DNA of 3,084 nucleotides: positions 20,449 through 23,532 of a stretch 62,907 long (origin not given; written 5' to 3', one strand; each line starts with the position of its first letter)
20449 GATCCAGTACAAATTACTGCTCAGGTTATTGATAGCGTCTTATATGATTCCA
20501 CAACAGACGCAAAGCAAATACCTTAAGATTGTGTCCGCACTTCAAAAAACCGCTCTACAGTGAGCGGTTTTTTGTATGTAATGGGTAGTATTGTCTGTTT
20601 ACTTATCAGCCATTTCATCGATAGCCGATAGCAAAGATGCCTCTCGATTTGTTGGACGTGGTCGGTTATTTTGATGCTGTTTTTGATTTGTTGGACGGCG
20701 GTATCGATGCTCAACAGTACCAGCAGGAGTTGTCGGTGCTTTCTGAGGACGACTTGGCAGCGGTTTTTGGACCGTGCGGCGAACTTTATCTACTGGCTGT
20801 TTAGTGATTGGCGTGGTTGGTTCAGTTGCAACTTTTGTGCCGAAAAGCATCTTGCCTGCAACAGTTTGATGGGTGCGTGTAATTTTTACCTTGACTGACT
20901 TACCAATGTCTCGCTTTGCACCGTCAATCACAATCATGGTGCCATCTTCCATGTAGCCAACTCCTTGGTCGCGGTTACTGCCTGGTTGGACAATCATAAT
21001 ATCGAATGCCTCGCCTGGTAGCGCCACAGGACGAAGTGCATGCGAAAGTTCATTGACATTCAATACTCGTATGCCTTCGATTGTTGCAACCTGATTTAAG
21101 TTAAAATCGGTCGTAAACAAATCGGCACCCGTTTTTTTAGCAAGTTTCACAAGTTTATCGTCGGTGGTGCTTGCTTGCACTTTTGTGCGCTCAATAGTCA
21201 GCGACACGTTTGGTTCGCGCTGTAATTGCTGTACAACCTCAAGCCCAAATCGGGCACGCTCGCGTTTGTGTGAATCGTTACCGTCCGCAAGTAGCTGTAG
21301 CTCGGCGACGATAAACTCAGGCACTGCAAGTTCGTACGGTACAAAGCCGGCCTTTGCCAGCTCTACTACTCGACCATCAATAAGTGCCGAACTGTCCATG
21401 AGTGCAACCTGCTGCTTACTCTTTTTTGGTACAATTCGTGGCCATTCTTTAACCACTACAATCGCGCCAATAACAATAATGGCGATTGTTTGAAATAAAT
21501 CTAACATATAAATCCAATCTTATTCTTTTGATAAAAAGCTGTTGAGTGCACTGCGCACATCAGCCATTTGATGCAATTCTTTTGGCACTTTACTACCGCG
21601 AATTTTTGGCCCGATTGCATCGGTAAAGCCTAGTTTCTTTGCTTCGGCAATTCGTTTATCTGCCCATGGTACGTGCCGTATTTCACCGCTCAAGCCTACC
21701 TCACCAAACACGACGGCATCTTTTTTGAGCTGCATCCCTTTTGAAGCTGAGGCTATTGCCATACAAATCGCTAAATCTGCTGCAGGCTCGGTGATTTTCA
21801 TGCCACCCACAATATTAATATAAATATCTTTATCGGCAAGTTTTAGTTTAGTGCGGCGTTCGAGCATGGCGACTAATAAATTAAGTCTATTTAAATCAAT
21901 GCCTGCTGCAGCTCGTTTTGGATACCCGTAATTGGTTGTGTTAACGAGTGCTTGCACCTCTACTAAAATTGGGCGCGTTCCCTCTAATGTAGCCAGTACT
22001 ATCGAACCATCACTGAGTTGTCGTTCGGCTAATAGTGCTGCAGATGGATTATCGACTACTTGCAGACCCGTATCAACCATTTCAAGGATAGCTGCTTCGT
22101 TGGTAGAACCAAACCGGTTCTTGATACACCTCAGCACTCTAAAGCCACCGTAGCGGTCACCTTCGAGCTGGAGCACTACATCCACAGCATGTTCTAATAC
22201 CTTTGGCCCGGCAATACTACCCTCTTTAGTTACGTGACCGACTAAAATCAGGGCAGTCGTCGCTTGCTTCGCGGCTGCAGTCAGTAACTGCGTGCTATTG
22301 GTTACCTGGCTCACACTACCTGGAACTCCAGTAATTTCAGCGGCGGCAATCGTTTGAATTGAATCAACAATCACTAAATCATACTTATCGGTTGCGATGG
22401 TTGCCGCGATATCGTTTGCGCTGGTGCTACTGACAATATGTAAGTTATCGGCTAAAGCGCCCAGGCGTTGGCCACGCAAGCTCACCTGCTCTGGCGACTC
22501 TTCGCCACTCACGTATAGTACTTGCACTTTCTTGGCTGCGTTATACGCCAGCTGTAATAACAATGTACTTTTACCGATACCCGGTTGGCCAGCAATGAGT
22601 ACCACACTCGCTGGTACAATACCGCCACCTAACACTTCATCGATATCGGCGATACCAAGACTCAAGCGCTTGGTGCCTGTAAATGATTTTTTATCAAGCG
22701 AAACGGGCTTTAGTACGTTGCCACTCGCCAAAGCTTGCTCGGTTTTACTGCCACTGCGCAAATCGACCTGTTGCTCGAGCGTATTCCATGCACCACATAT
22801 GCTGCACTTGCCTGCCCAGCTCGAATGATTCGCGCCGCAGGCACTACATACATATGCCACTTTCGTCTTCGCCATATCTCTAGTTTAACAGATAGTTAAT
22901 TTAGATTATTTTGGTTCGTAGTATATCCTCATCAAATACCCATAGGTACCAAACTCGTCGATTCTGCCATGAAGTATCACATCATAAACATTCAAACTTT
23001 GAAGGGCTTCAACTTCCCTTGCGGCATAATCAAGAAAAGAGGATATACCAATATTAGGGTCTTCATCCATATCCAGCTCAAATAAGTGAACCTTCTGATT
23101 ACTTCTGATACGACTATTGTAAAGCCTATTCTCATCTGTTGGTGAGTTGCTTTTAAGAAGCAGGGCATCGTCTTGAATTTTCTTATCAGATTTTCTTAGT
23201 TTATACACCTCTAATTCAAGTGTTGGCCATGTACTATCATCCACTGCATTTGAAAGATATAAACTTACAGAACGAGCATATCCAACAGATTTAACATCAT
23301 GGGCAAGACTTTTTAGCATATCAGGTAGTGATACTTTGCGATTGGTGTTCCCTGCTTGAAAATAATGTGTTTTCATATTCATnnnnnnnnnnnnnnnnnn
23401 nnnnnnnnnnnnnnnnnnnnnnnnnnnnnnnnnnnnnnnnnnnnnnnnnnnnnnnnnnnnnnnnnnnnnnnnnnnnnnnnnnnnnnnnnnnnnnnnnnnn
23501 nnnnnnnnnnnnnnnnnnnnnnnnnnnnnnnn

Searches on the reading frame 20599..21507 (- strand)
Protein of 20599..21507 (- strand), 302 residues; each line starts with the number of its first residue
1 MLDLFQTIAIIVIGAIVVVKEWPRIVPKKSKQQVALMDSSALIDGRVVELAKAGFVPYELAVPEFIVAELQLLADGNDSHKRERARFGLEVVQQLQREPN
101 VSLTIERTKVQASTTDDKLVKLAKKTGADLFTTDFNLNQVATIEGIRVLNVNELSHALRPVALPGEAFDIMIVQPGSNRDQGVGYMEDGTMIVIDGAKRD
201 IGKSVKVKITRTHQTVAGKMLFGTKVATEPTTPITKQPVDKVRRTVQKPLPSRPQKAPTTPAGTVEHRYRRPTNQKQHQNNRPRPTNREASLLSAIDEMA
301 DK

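Call 5: search_protein_families(library=pfam, proteins=[window:20599-21507:-], max_evalue=0.1)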
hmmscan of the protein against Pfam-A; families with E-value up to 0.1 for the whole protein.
window:20599-21507:- (302 aa): 3 families
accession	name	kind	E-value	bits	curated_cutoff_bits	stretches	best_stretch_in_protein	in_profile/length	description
PF01938.26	TRAM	-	2.5e-08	34.1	21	1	165-216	5-55/61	TRAM domain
PF18477.7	PIN_9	-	1.9e-05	25.3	26.3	1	58-150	29-112/116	PIN like domain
PF01850.27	PIN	-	0.096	13.7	23.6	0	38-141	4-118/120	PIN domain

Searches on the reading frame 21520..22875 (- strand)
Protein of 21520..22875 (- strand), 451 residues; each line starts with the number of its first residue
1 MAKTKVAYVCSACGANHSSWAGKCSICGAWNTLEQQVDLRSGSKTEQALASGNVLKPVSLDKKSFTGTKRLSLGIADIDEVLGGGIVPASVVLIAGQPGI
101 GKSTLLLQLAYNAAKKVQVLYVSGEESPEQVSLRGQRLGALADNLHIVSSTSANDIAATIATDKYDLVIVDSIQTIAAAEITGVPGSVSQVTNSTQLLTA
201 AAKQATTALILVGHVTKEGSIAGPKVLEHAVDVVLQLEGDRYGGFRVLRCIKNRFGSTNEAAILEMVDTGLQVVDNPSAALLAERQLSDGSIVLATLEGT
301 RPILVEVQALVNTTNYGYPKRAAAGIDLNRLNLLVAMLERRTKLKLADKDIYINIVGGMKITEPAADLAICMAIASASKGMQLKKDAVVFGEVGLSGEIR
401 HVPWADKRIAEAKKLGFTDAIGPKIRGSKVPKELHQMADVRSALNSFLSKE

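Call 5: search_protein_families(library=pfam, proteins=[window:21520-22875:-], max_evalue=0.1)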
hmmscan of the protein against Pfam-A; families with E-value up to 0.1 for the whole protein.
window:21520-22875:- (451 aa): 27 families (the best 25 are shown)
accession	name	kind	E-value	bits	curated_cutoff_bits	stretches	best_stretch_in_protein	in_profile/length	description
PF06745.19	ATPase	-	1.3e-18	67.7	26.6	2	73-142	3-74/231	KaiC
PF13481.12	AAA_25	-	1.2e-14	54.9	27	1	82-219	26-194/195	AAA domain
PF18073.7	Zn_ribbon_LapB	-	1.2e-09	38.1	25.7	1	8-34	1-27/28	Rubredoxin metal binding domain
PF13541.12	ChlI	-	7.8e-09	35.9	27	1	342-424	36-119/121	Subunit ChlI of Mg-chelatase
PF03796.21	DnaB_C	-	7.9e-09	35.7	27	1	72-134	3-66/255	DnaB-like helicase C terminal domain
PF20720.3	nSTAND3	-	1.8e-06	28.1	27.2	1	90-130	18-59/155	Novel STAND NTPase 3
PF25199.1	nSTAND_NTPase5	-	3.1e-06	27.5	34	1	89-136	41-88/145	Novel STAND NTPase 5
PF13191.12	AAA_16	-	5e-05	24.3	32.6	1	90-144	25-85/167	AAA ATPase domain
PF13479.12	AAA_24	-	0.00011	22.6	27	1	91-175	4-75/195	AAA domain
PF13401.12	AAA_22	-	0.00018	22.3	27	1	89-213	5-122/130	AAA domain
PF13173.12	AAA_14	-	0.00019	21.9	27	1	91-177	4-75/129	AAA domain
PF05362.19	Lon_C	-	0.00055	20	21.1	1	347-427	92-173/205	Lon protease (S16) C-terminal proteolytic domain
PF08423.17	Rad51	-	0.0017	18.1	22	0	71-161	8-100/244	Rad51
PF09848.15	SLFN-g3_helicase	-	0.0019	17.9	24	1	90-131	2-46/354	Schlafen group 3, DNA/RNA helicase domain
PF00004.35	AAA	-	0.0023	18.8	21.2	1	92-214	1-107/131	ATPase family associated with various cellular activities (AAA)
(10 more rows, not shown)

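Call 91: list_cluster_members(proteins=[window:21523-22875:-, window:23385-30479:-, window:30700-31317:-])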
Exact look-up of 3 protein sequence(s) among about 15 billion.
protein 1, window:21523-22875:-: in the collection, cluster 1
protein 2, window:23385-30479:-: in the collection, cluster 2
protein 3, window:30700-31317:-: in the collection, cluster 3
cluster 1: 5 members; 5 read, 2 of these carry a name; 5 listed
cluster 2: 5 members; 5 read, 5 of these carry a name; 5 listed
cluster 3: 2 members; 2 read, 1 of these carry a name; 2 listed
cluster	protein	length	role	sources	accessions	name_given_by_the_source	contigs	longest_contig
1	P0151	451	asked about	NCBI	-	-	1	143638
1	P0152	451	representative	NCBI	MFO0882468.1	MAG: DNA repair protein RadA [Candidatus Saccharimonadales bacterium]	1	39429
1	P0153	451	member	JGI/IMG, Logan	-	DNA repair protein RadA/Sms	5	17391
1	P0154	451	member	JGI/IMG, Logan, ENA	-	-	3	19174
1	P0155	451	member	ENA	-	-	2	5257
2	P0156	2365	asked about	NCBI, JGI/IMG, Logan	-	RHS repeat-associated protein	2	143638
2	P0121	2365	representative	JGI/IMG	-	RHS repeat-associated protein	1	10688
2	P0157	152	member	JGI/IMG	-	hypothetical protein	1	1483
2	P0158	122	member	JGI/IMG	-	hypothetical protein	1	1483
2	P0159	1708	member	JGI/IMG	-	RHS repeat-associated protein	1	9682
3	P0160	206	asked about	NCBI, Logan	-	-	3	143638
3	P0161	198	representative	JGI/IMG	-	LPXTG-site transpeptidase (sortase) family protein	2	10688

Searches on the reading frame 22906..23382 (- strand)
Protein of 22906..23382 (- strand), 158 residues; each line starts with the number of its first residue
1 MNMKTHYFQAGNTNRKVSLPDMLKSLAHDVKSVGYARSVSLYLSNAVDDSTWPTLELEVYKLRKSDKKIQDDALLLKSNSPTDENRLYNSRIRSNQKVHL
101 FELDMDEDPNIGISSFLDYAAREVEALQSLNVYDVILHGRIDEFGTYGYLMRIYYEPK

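Call 5: search_protein_families(library=pfam, proteins=[window:22906-23382:-], max_evalue=0.1)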
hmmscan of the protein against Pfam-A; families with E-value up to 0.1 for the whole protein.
window:22906-23382:- (158 aa): 0 families

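Call 8: search_protein_families(library=ncbifam, proteins=[window:22906-23382:-], max_evalue=0.1)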
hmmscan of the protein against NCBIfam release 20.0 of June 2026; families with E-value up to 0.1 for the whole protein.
window:22906-23382:- (158 aa): 0 families

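Call 67: predict_structure(protein=window:22906-23382:-)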
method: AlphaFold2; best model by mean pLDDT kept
length: 158 residues; sequences in the alignment: 1
mean_pLDDT: 55.6   pTM: 0.57
mean pLDDT of the five models: 55.6, 52.1, 48.9, 48.8, 48.0
residues with pLDDT >= 90: 0; 70-90: 44; 50-70: 48; < 50: 66
segments of 3 or more residues with pLDDT < 50: 1-16, 47-92, 107-110
pLDDT, mean of each block of 10 residues (from residue 1): 33 52 71 58 54 44 39 35 31 57 57 74 80 72 65 72
secondary structure, 60 per line:
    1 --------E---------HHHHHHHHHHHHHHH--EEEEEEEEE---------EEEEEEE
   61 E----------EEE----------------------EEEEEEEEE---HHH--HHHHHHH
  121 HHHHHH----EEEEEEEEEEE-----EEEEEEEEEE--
elements in order: H19-33 E36-44 E54-61 E72-74 E97-105 H114-126 E131-141 E147-156

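Call 72: fold_search(model_id=the predicted structure, library=pdb)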
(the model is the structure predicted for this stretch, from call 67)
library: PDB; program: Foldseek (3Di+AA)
matches with E <= 10: 495; with E <= 0.001: 0
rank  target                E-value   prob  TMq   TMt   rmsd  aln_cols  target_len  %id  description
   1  9a72_A                6.9e-02  0.12  0.16  0.10  17.7       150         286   12  Integrative model of YFMS-CHEW by crosslinking MS and deep learning (released 2024-09-18)
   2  5m82                  1.2e-01  0.11  0.18  0.18  16.6       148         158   11  Three-dimensional structure of the photoproduct state of GAF3 from Slr1393 of Synechocystis sp. PCC6803 (released 2017-12-20)
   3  1jyh                  1.6e-01  0.35  0.30  0.31  12.3       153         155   12  Crystal Structure of the Escherichia coli SbmC protein (AKA Gyrase Inhibitory Protein GyrI, AKA YeeB) (released 2002-04-10)
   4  4wiw_D                1.8e-01  0.08  0.15  0.09  14.2       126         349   11  Crystal structure of C-terminal domain of putative chitinase from Desulfitobacterium hafniense DCB-2 (released 2014-10-08)
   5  4eg9                  2.0e-01  0.05  0.14  0.11  19.3       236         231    6  1.9 Angstrom resolution crystal structure of Se-methionine hypothetical protein SAOUHSC_02783 from Staphylococcus aureus (released 2012-04-11)
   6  2bvf_A                2.6e-01  0.44  0.39  0.19   7.9       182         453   15  Crystal structure of 6-hydoxy-D-nicotine oxidase from Arthrobacter nicotinovorans. Crystal Form 3 (P1) (released 2005-08-17)
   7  5l09_B                3.1e-01  0.07  0.16  0.15  17.7       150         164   13  Crystal Structure of Quorum-Sensing Transcriptional Activator from Yersinia enterocolitica in complex with 3-oxo-N-[(3 (released 2016-09-07)
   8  4wiw_A                3.1e-01  0.07  0.12  0.07  13.7       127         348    8  Crystal structure of C-terminal domain of putative chitinase from Desulfitobacterium hafniense DCB-2 (released 2014-10-08)
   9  2own_A                3.3e-01  0.08  0.23  0.17  12.6       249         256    7  Crystal structure of oleoyl thioesterase (putative) (NP_784467.1) from Lactobacillus plantarum at 2.00 A resolution (released 2007-02-27)
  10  4y15_B                3.3e-01  0.05  0.14  0.11  18.4       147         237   12  SdiA in complex with 3-oxo-C6-homoserine lactone (released 2015-04-08)
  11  2q0o_A                3.7e-01  0.04  0.13  0.10  17.2       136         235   19  Crystal structure of an anti-activation complex in bacterial quorum sensing (released 2007-09-25)
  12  2hva_MODEL_1_A        4.0e-01  0.18  0.29  0.25  13.8       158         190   11  Solution Structure of the haem-binding protein p22HBP (released 2006-08-08)
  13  4n2p_A                4.7e-01  0.84  0.29  0.32   3.7        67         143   15  Structure of Archease from Pyrococcus horikoshii (released 2014-01-01)
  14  4y15_C                5.3e-01  0.06  0.17  0.12  18.5       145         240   11  SdiA in complex with 3-oxo-C6-homoserine lactone (released 2015-04-08)
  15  7oon_B                5.6e-01  0.16  0.28  0.25  10.8       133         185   11  The X-ray structure of heme-bound murine HEBP1 (released 2022-01-26)
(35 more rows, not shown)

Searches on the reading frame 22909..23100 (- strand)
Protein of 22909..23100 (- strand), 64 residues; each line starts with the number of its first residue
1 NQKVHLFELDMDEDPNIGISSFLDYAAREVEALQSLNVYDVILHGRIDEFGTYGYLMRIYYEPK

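Call 49: find_homologous_proteins(query=A3, max_evalue=0.001)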
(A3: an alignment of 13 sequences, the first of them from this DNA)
Query A3 (13 sequences) (64 aa, profile of the alignment): 8 proteins with E <= 0.001 among 319 candidates.
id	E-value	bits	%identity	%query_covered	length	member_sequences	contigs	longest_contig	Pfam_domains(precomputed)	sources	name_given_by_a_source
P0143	1.4e-27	113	100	100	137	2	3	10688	-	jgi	jgi:hypothetical protein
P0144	2.8e-18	84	-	-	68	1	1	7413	-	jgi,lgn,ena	-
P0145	3.8e-14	70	-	-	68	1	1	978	-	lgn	-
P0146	5.1e-14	70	19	67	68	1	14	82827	-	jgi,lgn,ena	-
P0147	6.8e-14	70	23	67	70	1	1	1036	-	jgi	jgi:hypothetical protein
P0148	1.5e-13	69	-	-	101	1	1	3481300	-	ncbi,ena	-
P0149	1.8e-12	65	-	-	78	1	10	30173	-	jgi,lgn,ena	jgi:hypothetical protein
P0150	9.5e-11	60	-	-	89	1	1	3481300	-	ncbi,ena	-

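Call 51: find_encoding_contigs(protein=P0143, flank=9000, max_places=6)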
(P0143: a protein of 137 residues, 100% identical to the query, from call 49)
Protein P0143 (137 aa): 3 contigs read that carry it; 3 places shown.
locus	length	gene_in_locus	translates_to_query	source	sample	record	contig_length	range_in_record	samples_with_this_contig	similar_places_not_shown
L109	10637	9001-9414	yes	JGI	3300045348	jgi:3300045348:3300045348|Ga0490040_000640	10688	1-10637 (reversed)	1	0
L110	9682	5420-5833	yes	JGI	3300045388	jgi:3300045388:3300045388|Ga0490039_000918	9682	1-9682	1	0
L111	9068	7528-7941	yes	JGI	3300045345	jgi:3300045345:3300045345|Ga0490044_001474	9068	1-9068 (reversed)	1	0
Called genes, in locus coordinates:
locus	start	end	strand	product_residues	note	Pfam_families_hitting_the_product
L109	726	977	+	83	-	-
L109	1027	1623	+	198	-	PF04203:Sortase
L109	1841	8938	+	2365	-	PF25778:DUF7948 (weak), PF07691:PA14, PF10528:GLEYA (weak), PF07691:PA14, PF10528:GLEYA (weak), PF05593:RHS_repeat (weak), PF07691:PA14, PF25023:TEN_YD-shell (weak), +1 more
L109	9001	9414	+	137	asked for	-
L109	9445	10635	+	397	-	?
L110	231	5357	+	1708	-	PF07691:PA14, PF10528:GLEYA (weak), PF07691:PA14, PF10528:GLEYA (weak), PF05593:RHS_repeat (weak), PF01453:B_lectin (faint), PF07691:PA14, PF25023:TEN_YD-shell (weak)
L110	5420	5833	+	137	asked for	-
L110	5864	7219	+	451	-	PF18073:Zn_ribbon_LapB, PF03796:DnaB_C (weak), PF06745:ATPase, PF13481:AAA_25, PF23442:DUF7125, PF20720:nSTAND3 (weak), PF25199:nSTAND_NTPase5 (weak), PF13541:ChlI, +1 more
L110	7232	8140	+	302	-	PF18477:PIN_9 (faint), PF01938:TRAM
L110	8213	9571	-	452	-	PF00905:Transpeptidase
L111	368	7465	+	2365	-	PF25778:DUF7948 (weak), PF07691:PA14, PF10528:GLEYA (weak), PF07691:PA14, PF10528:GLEYA (weak), PF05593:RHS_repeat (weak), PF07691:PA14, PF25023:TEN_YD-shell (weak), +1 more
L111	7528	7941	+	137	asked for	-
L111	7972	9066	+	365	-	?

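Call 76: search_solved_structures(query=A3, max_evalue=10)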
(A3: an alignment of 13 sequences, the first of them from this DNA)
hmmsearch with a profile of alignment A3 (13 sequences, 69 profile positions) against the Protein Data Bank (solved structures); distinct sequences matched with E-value up to 10: 0.

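Call 77: search_protein_families(library=pfam, alignment_id=A3, max_evalue=1)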
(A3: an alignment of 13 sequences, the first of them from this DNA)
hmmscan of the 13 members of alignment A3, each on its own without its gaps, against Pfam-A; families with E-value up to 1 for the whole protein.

A. member 1, seq(64 aa): 0 families

B. families by the number of members that match (of 13 scanned): 6 families
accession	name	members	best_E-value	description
PF20068.4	Amphi-Trp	2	0.063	Amphi-Trp domain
PF25611.1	KCTD_C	1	0.07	KCTD C-terminal domain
PF04456.17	DUF503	1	0.076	Protein of unknown function (DUF503)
PF11852.14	Pullul_strch_C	1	0.087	Alpha-1,6-glucosidases, pullulanase-type, C-terminal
PF18780.6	HNH_repeat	1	0.14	Homing endonuclease associated repeat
PF17886.7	ArsA_HSP20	1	0.18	HSP20-like domain found in ArsA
